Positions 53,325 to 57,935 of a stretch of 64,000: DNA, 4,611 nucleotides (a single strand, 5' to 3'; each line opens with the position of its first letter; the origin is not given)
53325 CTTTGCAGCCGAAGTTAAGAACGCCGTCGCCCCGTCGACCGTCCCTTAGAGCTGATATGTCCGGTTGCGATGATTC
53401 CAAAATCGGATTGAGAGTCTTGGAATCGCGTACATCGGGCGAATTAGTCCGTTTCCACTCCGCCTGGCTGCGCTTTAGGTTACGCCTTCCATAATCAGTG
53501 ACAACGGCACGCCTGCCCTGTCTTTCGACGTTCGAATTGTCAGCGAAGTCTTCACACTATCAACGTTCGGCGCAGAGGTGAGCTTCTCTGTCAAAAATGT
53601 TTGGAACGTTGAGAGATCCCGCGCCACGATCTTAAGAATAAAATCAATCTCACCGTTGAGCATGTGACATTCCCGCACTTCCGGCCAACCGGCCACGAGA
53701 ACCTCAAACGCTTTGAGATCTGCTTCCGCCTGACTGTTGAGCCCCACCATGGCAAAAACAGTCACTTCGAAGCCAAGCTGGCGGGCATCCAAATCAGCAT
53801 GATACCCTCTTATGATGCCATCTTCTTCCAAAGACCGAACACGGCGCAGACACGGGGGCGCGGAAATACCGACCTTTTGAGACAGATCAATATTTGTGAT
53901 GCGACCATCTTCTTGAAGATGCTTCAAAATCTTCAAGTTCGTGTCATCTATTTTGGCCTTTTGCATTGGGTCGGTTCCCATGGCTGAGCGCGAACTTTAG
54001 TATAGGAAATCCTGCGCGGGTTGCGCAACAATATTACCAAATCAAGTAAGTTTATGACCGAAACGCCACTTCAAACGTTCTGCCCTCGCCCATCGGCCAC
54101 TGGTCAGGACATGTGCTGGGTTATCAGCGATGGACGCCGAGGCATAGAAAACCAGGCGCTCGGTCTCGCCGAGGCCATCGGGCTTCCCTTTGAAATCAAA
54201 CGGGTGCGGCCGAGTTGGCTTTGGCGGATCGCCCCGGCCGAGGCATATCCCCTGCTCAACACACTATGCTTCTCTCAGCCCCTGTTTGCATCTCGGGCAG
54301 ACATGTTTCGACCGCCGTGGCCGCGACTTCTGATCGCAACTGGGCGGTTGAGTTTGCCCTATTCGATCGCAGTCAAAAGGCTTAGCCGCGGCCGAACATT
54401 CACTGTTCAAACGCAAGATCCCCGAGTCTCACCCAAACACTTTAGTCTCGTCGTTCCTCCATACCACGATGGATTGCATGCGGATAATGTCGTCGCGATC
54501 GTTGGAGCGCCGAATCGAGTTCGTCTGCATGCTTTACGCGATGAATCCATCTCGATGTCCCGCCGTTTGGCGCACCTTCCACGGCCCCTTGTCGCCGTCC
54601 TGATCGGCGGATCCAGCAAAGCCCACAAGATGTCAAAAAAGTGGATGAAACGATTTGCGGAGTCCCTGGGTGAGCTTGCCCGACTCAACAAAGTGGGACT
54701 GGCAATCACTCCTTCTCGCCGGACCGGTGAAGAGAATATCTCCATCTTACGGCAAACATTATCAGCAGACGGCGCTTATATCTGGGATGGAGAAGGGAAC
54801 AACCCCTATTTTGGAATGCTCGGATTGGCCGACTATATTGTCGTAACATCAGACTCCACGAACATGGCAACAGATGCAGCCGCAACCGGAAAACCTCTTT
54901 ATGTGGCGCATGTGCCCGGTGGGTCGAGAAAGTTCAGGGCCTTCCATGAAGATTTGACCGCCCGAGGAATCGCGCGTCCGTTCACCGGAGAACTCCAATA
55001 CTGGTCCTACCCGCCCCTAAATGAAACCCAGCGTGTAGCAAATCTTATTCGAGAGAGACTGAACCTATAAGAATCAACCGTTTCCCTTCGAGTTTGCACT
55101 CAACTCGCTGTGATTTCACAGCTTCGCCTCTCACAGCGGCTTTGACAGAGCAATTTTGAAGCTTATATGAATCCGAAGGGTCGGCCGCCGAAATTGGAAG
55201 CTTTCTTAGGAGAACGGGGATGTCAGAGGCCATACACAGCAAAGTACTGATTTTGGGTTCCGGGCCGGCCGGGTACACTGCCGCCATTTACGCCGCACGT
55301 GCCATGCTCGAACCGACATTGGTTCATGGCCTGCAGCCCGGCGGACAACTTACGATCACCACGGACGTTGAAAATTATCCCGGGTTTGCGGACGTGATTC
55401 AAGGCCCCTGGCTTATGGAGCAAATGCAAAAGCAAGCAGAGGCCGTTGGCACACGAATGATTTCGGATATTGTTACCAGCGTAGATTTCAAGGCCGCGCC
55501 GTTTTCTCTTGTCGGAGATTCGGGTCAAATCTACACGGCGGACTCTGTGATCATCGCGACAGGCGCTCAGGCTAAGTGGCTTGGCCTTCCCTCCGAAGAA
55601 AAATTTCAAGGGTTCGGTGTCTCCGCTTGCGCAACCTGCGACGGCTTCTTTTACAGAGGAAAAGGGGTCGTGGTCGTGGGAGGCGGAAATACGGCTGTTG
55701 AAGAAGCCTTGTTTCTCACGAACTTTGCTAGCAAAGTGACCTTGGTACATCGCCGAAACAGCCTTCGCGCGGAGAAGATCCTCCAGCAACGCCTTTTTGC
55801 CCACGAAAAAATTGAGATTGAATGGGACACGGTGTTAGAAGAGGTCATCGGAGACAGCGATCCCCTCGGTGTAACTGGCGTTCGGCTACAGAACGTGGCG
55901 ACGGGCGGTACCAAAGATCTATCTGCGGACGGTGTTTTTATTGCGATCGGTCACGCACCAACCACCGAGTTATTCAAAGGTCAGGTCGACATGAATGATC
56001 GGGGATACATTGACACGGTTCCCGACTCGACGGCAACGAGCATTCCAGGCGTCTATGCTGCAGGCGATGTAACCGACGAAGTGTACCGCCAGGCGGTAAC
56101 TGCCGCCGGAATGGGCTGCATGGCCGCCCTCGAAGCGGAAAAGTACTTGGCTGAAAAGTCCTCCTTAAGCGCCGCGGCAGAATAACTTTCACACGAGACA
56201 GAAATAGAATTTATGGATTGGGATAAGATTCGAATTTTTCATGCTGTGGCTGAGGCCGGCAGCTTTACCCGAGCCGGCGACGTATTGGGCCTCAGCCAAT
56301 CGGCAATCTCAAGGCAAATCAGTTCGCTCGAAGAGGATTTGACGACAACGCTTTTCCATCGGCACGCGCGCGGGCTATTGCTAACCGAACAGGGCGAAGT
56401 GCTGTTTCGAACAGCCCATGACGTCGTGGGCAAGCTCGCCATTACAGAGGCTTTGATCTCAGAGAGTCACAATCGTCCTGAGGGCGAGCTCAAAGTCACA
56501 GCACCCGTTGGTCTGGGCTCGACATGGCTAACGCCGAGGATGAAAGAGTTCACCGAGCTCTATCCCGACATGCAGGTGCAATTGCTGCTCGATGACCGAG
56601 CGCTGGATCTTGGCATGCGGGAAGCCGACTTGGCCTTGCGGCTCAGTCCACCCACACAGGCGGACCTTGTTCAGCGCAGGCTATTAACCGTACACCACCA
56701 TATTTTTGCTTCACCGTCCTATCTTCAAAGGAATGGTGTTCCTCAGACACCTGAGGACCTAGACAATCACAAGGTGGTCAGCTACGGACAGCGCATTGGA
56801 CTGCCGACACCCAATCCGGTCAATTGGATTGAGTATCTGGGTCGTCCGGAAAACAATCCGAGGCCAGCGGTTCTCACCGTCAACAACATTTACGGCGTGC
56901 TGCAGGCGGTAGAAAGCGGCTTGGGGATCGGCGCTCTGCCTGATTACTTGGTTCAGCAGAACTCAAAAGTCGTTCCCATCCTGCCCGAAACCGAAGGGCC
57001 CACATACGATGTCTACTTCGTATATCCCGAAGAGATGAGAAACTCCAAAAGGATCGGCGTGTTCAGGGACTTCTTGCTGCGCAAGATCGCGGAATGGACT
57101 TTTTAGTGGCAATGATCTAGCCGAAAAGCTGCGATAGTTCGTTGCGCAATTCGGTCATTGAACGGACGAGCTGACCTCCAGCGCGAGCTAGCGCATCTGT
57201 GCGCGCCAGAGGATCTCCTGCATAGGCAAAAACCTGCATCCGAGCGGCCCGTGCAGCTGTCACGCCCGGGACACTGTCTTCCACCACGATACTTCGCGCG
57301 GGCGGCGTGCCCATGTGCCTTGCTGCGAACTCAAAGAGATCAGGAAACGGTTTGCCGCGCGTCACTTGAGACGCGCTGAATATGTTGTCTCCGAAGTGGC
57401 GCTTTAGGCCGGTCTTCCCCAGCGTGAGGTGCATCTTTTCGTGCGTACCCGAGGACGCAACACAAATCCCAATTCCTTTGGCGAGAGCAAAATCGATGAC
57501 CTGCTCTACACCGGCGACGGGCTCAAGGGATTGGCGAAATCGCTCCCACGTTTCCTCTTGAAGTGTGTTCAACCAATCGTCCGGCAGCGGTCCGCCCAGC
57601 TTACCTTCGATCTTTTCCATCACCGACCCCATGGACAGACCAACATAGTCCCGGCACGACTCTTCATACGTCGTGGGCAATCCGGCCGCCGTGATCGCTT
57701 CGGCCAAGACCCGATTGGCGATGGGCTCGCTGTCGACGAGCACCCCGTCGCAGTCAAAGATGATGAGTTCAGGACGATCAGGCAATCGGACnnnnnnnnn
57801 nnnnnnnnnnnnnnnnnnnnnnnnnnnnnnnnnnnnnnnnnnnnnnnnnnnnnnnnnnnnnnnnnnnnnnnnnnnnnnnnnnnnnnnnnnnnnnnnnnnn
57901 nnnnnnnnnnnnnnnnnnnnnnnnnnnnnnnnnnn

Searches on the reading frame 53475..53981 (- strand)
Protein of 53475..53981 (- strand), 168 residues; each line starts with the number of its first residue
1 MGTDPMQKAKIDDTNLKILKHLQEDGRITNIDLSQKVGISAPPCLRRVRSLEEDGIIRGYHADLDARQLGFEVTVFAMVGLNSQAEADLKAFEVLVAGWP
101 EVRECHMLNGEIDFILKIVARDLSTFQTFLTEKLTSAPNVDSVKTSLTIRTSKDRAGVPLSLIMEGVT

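Call 37: search_protein_families(library=ncbifam, proteins=[window:53475-53981:-])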
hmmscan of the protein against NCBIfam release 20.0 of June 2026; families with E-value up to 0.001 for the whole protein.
window:53475-53981:- (168 aa): 10 families
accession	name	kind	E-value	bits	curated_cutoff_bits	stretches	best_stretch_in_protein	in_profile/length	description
NF008370.0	PRK11169.1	equivalog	2.4e-34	118.4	233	1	9-154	10-155/164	leucine-responsive transcriptional regulator Lrp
NF008384.0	PRK11179.1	equivalog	4.7e-17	62.2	227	1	7-151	3-145/153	transcriptional regulator AsnC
NF053758.1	ChrTpTrnRegChrS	equivalog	5.6e-15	55.5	250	1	7-158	8-156/158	chromate efflux transcriptional regulator ChrS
NF041395.1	TranRegLrpA1_Halo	equivalog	2.3e-13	50.3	250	1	12-145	4-134/142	HTH-type transcriptional regulator LrpA1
NF040820.1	trans_reg_LrpA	equivalog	5.2e-12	45.8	250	1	11-140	2-128/141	HTH-type transcriptional regulator LrpA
NF040947.1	trans_reg_LysM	equivalog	3.8e-09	36.4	180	1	11-150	1-134/136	HTH-type transcriptional regulator LysM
NF041396.1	TranRegLrp_Halo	equivalog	5.9e-08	32.7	190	1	15-152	7-140/149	HTH-type transcriptional regulator Lrp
TIGR01884.1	cas_HTH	subfamily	1.6e-05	24.4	60.2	1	6-58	135-187/202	CRISPR-associated CARF protein Csa3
NF040708.3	Siroheme_Dcarb_AhbA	equivalog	0.00015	21.6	140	1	18-84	4-73/144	siroheme decarboxylase subunit alpha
TIGR02337.1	HpaR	equivalog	0.00015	21.6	121.2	1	7-75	22-90/130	homoprotocatechuate degradation operon regulator HpaR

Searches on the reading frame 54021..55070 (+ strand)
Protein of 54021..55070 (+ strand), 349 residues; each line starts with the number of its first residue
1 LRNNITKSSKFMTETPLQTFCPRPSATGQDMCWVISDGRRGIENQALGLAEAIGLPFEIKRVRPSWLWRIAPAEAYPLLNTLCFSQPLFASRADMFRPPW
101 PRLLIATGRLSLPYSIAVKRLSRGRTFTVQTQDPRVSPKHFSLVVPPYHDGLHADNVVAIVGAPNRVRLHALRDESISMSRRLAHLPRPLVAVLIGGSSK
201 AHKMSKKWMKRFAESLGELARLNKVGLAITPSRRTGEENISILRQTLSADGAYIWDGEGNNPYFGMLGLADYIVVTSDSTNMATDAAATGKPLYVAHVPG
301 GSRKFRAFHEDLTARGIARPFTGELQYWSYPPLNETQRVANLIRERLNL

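Call 37: search_protein_families(library=ncbifam, proteins=[window:54021-55070:+])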
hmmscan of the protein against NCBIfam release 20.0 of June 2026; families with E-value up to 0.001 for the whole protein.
window:54021-55070:+ (349 aa): 0 families

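Call 41: search_protein_families(library=pfam, proteins=[window:54021-55070:+], max_evalue=0.00001)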
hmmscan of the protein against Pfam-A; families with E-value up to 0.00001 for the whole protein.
window:54021-55070:+ (349 aa): 1 family
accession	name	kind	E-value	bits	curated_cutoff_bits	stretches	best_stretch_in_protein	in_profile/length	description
PF06258.17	Mito_fiss_Elm1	-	4.6e-102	341.7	27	1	41-347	2-304/304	Mitochondrial fission ELM1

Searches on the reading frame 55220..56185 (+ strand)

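Call 37: search_protein_families(library=ncbifam, proteins=[window:55220-56185:+])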
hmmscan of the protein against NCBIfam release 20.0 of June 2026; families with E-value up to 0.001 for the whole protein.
window:55220-56185:+ (321 aa): 63 families (the best 25 are shown)
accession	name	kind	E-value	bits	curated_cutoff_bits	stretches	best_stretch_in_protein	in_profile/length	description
TIGR01292.1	TRX_reduct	equivalog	2.9e-122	407.2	343.45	1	8-310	2-300/300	thioredoxin-disulfide reductase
NF007614.0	PRK10262.1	equivalog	2.2e-114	381.9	644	1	1-311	1-315/321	thioredoxin-disulfide reductase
TIGR03143.1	AhpF_homolog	hypoth_equivalog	2.4e-82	277.3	687.65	1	9-314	7-312/555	putative alkyl hydroperoxide reductase F subunit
TIGR03140.1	AhpF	equivalog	8.7e-68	229.1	502.9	1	6-310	212-512/515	alkyl hydroperoxide reductase subunit F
TIGR01350.1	lipoamide_DH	equivalog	5.8e-23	81.3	408.8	2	103-305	128-328/461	dihydrolipoyl dehydrogenase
TIGR02053.1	MerA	equivalog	5.5e-20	71.8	454.45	1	89-306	112-328/465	mercury(II) reductase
TIGR04018.1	Bthiol_YpdA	hypoth_equivalog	5.3e-18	64.9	339.9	1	85-287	93-291/316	YpdA family putative bacillithiol disulfide reductase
NF004776.0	PRK06116.1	equivalog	2e-17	63.3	480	1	101-293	126-313/450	glutathione-disulfide reductase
TIGR01316.1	gltA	equivalog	2.4e-16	59.6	471.75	1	143-310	268-449/449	NADPH-dependent glutamate synthase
TIGR03385.1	CoA_CoA_reduc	equivalog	1.1e-15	57.4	578.8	1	105-291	100-289/439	CoA-disulfide reductase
NF009410.0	PRK12771.1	subfamily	2.8e-15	55.9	516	1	108-314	225-449/566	NAD(P)-binding protein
NF005883.0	PRK07845.1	equivalog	3.9e-15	55.8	479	2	103-302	136-330/466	NAD(P)H-quinone dehydrogenase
TIGR01424.1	gluta_reduc_2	equivalog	2.7e-14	52.6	606.05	1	98-303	122-321/446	glutathione-disulfide reductase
NF041853.1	hythiocyan_redase_MerA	equivalog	1.1e-13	50.9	650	1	102-286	117-296/440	hypothiocyanous acid reductase MerA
NF003585.0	PRK05249.1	equivalog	1.1e-13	50.7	465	1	101-286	133-314/464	Si-specific NAD(P)(+) transhydrogenase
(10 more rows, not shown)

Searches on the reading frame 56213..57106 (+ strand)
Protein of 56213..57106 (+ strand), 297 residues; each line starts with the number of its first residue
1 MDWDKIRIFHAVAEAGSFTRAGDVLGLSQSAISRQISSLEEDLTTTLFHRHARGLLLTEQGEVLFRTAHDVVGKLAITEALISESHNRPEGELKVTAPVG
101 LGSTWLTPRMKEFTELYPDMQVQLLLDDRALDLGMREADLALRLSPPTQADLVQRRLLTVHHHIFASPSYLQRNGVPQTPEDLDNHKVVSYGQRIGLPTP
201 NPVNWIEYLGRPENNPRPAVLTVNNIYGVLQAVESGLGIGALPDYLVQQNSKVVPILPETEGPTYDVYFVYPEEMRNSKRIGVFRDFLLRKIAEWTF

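Call 10: search_protein_families(library=pfam, proteins=[window:56213-57106:+])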
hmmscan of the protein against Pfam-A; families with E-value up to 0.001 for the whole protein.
window:56213-57106:+ (297 aa): 2 families
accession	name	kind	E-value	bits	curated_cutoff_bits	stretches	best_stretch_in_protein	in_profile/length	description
PF03466.25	LysR_substrate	-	1.5e-39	136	28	1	87-291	2-207/209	LysR substrate binding domain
PF00126.33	HTH_1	-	7e-23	80.8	26.6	1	3-62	1-60/60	Bacterial regulatory helix-turn-helix protein, lysR family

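Call 48: search_protein_families(library=ncbifam, proteins=[window:56213-57106:+], max_evalue=0.00001)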
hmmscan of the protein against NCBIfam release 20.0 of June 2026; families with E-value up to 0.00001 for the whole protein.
window:56213-57106:+ (297 aa): 50 families (the best 25 are shown)
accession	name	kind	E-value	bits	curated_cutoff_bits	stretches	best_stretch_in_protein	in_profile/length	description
NF040888.1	trans_reg_YafC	equivalog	3.5e-48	164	470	1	4-291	6-292/293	DNA-binding transcriptional regulator YafC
NF008352.0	PRK11139.1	subfamily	1.9e-44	152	288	1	6-294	11-294/305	transcriptional regulator GcvA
TIGR03418.1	chol_sulf_TF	equivalog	4.5e-35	121.1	324.8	1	2-289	2-289/291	choline sulfate utilization transcriptional regulator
NF007315.1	PRK09801.1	equivalog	3.1e-31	108.5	398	1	7-188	12-193/301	L-tartrate utilization transcriptional activator TtdR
NF007491.0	PRK10086.1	equivalog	3.8e-30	104.8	316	1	5-290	21-307/313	DNA-binding transcriptional regulator DsdC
NF040786.1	LysR_Sec_metab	equivalog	8.3e-29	100.5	250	1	1-128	1-128/298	selenium metabolism-associated LysR family transcriptional regulator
NF011573.0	PRK14997.1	equivalog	4.2e-25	88.5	380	1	4-193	7-198/303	LysR family transcriptional regulator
NF008416.0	PRK11242.1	equivalog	5e-24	85.1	277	1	5-261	5-260/300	transcriptional regulator CynR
TIGR03339.1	phn_lysR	subfamily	1.5e-23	83.4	341.1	1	6-284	2-275/279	aminoethylphosphonate catabolism associated LysR family transcriptional regulator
NF007917.1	PRK10632.1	equivalog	1.6e-21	76.8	425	1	6-194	7-195/303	HTH-type transcriptional activator AaeR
NF053705.1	TransRegGltCGpos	equivalog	3.5e-21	75.7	350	1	1-149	1-152/300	glutamate biosynthesis transcriptional regulator GltC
NF008722.0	PRK11716.1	equivalog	8.1e-21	74.3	246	1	1-186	1-191/293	HTH-type transcriptional activator IlvY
NF047520.1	trans_act_CidR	equivalog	1.4e-20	73.7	415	1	1-125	1-125/292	cidABC operon transcriptional activator CidR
TIGR02036.1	dsdC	equivalog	1.4e-19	70.2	352.4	1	4-183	11-188/302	DNA-binding transcriptional regulator DsdC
NF045990.1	TransRegCbbRRhodb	equivalog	3.2e-19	69.1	450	1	5-249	10-254/304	LysR family regulator CbbR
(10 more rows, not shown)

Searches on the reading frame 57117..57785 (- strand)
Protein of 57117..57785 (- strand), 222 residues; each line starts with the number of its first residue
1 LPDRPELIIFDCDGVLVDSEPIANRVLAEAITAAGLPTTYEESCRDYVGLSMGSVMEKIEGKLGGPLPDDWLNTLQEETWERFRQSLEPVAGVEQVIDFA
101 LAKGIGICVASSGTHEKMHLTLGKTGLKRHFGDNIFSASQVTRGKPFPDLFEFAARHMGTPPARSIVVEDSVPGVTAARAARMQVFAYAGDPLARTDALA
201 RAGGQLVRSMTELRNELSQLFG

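Call 10: search_protein_families(library=pfam, proteins=[window:57117-57785:-])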
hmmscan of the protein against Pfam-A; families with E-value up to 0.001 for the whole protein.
window:57117-57785:- (222 aa): 3 families
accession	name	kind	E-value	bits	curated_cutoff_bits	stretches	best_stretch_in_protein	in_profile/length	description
PF13419.12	HAD_2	-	1.4e-24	87.7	23.8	1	8-187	1-177/178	Haloacid dehalogenase-like hydrolase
PF00702.32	Hydrolase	-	1.2e-23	85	26.4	1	7-181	3-190/191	haloacid dehalogenase-like hydrolase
PF13242.12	Hydrolase_like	-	0.0005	20.4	22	1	143-198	2-58/75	HAD-hyrolase-like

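Call 48: search_protein_families(library=ncbifam, proteins=[window:57117-57785:-], max_evalue=0.00001)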
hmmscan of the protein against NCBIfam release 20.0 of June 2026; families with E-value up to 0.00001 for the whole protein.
window:57117-57785:- (222 aa): 19 families
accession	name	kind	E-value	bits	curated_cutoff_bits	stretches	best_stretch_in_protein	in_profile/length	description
NF007854.0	PRK10563.1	equivalog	1.2e-31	110.1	211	1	6-193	5-190/221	6-phosphogluconate phosphatase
NF008087.0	PRK10826.1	equivalog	1.7e-27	96.5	191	1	8-215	10-217/222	hexitol phosphatase HxpB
TIGR02009.1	PGMB-YQAB-SF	subfamily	1.3e-22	80.9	153.35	1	8-186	4-184/186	beta-phosphoglucomutase family hydrolase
TIGR01509.1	HAD-SF-IA-v3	subfamily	2e-16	60.5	29.4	1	68-186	44-152/154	HAD-IA family hydrolase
TIGR01990.1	bPGM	equivalog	4.6e-16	59.3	189.4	1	8-186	4-184/187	beta-phosphoglucomutase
NF053653.1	InDiPhoBT2121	equivalog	5.1e-16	58.9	245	1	7-216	3-214/216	inorganic diphosphatase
NF008000.0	PRK10725.1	equivalog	8.9e-15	55.3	215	1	3-185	3-182/188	fructose-1-phosphate/6-phosphogluconate phosphatase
NF009695.0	PRK13222.1-2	equivalog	1.1e-13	51.2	225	1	4-187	5-192/226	phosphoglycolate phosphatase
TIGR01454.1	AHBA_synth_RP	hypoth_equivalog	5.2e-12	45.8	246.65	1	8-208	1-194/205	AHBA synthesis associated protein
TIGR03351.1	PhnX-like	hypoth_equivalog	2.4e-11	44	218.9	1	6-186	2-187/220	phosphonatase-like hydrolase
TIGR01449.2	PGP_bact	equivalog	3.6e-11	43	180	1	8-186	1-182/213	phosphoglycolate phosphatase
NF008610.0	PRK11587.1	equivalog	3.6e-10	39.6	282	1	8-188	6-181/219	sugar phosphatase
TIGR01422.2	phosphonatase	equivalog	5.8e-10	38.9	220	1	74-185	84-196/251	phosphonoacetaldehyde hydrolase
NF046057.1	bifunc_MtlD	equivalog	1.8e-09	36.6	800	1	9-185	11-188/683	bifunctional mannitol-1-phosphate dehydrogenase/phosphatase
NF009804.0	PRK13288.1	equivalog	7.2e-09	35.4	218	1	8-185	6-178/215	pyrophosphatase PpaX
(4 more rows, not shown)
